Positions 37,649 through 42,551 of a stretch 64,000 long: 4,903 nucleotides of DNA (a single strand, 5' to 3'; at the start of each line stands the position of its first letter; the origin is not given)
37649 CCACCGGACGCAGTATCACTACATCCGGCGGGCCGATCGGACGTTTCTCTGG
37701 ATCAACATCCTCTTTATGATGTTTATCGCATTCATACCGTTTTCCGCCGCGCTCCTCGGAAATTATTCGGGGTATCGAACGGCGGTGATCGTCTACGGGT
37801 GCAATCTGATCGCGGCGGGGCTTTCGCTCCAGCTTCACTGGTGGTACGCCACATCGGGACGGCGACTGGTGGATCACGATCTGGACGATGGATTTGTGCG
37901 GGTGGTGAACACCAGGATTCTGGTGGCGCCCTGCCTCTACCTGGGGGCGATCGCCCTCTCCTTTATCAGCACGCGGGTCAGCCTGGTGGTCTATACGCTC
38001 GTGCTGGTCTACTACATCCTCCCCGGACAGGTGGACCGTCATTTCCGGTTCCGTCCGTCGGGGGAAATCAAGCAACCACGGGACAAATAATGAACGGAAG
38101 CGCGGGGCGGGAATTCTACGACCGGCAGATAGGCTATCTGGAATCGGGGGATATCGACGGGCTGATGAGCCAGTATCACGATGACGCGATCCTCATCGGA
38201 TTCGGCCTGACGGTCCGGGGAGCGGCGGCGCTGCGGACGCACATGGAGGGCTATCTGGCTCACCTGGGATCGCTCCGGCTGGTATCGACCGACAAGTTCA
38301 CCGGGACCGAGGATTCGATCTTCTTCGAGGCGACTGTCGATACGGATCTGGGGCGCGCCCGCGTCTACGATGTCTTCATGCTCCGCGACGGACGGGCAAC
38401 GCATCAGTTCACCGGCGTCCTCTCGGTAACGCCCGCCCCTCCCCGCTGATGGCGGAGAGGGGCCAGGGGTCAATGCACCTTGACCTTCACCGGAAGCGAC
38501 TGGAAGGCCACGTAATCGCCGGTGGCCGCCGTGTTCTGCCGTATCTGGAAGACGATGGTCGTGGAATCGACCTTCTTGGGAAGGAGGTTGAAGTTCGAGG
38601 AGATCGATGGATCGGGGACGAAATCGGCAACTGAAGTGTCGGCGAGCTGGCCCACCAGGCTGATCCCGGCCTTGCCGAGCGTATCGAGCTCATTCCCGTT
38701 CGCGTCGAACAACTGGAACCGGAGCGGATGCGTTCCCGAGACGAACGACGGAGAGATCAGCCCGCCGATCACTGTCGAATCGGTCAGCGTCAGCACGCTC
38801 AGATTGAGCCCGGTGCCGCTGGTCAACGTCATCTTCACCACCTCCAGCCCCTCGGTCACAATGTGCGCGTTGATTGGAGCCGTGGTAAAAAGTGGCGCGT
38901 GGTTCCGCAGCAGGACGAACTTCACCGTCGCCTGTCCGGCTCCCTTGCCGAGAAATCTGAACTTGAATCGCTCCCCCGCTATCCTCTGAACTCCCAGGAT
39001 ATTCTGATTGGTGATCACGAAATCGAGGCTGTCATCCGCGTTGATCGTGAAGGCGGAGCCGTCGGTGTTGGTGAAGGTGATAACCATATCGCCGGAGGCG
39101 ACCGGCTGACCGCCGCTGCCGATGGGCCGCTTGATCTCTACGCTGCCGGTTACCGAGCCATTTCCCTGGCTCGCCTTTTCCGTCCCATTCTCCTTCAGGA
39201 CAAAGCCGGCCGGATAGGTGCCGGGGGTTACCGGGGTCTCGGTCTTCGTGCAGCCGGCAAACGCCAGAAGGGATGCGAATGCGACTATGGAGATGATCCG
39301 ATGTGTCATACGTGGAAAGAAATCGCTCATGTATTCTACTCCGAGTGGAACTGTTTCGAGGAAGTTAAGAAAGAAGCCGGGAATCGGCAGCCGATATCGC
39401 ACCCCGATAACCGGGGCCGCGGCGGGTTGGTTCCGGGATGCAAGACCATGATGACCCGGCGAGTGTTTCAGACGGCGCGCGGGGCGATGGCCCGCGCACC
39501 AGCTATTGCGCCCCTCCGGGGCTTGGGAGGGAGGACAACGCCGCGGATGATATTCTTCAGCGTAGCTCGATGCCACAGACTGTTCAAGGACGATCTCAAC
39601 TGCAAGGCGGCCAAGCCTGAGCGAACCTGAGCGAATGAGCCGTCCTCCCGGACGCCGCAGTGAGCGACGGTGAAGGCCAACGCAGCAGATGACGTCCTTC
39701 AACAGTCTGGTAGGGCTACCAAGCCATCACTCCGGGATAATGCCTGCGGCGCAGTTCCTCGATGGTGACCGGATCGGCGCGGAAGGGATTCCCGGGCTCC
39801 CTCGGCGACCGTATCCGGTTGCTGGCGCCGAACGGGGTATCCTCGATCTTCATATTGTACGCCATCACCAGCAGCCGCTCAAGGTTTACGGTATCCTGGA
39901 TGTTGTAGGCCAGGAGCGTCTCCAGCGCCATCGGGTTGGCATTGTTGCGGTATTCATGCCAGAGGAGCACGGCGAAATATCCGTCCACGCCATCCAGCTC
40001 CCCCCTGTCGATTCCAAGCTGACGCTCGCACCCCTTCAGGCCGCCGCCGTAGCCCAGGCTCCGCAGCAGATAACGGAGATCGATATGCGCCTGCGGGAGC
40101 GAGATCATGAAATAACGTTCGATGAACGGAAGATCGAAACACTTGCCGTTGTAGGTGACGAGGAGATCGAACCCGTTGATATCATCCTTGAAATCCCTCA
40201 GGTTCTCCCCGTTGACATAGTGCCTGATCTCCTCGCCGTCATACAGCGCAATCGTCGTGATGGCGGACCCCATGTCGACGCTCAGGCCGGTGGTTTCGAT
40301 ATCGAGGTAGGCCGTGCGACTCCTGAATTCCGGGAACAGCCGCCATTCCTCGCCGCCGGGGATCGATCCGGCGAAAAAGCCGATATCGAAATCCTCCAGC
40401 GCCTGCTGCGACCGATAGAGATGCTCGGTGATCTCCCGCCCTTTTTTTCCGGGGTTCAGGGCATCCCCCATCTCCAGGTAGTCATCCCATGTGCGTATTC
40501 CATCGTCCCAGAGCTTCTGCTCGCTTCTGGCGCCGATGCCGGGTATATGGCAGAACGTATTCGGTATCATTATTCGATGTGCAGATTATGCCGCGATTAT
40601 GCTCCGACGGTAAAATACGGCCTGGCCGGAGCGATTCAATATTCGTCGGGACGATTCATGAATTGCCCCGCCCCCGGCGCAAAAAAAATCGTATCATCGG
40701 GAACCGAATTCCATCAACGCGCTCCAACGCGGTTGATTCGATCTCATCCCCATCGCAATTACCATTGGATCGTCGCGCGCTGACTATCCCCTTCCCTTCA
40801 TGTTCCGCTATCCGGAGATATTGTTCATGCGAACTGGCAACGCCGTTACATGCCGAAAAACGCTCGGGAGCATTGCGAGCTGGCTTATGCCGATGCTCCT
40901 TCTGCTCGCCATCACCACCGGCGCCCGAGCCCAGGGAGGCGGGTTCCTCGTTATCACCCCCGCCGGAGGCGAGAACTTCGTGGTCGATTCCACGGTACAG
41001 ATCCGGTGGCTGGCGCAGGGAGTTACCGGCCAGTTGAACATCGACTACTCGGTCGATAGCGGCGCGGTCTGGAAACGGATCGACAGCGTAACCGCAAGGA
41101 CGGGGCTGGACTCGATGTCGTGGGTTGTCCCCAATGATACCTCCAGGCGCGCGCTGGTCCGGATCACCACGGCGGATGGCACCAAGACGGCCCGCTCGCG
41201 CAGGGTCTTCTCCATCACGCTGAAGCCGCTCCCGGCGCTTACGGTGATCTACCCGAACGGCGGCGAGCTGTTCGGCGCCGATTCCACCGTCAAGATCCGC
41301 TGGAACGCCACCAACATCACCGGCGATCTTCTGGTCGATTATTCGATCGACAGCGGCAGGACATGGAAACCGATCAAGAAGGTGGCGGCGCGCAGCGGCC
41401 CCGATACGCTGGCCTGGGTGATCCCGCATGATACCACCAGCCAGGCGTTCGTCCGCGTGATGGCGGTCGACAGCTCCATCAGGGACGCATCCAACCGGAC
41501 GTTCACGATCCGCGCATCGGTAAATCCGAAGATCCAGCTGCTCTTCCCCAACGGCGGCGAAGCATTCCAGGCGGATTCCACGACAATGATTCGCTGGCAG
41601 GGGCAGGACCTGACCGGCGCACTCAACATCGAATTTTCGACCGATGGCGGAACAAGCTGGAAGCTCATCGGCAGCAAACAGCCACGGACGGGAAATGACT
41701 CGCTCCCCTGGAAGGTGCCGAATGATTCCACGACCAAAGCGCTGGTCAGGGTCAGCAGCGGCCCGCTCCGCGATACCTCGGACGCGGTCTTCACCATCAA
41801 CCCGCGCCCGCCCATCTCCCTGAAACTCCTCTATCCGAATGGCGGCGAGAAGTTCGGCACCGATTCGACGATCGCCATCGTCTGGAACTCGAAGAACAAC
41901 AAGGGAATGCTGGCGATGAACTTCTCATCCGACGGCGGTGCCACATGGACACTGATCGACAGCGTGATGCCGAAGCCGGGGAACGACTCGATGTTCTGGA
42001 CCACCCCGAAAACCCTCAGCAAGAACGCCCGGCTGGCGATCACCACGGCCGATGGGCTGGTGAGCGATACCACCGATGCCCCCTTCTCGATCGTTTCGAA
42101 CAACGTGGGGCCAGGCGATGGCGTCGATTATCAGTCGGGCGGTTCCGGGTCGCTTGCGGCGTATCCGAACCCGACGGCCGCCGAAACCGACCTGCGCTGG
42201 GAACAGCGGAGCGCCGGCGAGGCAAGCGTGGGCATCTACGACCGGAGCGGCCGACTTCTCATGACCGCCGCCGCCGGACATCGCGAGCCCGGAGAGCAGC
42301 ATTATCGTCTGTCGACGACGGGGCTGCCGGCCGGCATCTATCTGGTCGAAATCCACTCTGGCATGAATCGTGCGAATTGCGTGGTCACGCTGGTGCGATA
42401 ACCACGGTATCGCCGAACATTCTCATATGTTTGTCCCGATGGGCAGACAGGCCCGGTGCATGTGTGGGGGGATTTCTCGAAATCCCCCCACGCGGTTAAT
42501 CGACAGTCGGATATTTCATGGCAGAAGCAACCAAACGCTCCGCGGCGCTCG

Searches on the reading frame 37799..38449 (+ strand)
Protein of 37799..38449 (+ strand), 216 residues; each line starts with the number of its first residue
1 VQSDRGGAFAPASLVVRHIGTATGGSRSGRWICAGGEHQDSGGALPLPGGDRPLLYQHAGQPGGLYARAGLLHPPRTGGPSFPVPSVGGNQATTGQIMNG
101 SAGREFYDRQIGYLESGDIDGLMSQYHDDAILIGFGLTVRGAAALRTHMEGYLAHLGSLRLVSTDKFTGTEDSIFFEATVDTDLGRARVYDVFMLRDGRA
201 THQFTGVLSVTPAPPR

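Call 72: search_protein_families(library=pfam, proteins=[window:37799-38449:+], max_evalue=0.001)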
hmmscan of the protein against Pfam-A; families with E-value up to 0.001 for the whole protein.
window:37799-38449:+ (216 aa): 1 family
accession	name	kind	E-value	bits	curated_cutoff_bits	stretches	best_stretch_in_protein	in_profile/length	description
PF12680.13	SnoaL_2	-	3.6e-08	34.4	27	1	113-202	7-101/102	SnoaL-like domain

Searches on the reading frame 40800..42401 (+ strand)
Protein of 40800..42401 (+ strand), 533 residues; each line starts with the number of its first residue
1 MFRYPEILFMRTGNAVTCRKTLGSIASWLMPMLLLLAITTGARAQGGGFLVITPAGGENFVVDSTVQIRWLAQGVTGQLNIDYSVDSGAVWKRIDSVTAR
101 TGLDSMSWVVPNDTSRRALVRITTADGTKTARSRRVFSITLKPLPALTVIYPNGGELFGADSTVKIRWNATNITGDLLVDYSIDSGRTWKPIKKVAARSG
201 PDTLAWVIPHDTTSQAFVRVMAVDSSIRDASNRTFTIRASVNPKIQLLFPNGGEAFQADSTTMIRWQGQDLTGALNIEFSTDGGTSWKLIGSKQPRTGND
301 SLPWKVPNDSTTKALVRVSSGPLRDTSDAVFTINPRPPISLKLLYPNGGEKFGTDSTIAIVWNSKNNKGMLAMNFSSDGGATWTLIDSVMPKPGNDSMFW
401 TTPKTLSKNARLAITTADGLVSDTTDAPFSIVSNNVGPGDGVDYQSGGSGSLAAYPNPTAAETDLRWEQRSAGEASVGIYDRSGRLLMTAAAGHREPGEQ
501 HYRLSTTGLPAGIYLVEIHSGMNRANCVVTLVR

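Call 76: search_protein_families(library=pfam, proteins=[window:40800-42401:+], max_evalue=0.001)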
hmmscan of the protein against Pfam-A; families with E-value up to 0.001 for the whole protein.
window:40800-42401:+ (533 aa): 6 families
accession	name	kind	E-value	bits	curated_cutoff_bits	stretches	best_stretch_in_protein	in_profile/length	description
PF21471.3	Reelin_subrepeat-B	-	1.7e-10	41.2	27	0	175-213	58-98/127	Reelin subrepeat B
PF18962.6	Por_Secre_tail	-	1.3e-07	32.2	27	1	455-523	2-67/75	Secretion system C-terminal sorting domain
PF17957.7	Big_7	-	3.5e-07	31.2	24.1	0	243-292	1-44/70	Bacterial Ig domain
PF03174.19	CHB_HEX_C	-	1.1e-06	28.9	23.6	0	275-300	35-59/76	Chitobiase/beta-hexosaminidase C-terminal domain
PF02012.26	BNR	-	1.3e-05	24.9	27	0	279-289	2-12/12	BNR/Asp-box repeat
PF24316.1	Tli3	-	0.0002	22.1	27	0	177-193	84-100/129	T6SS Tli3 immunity protein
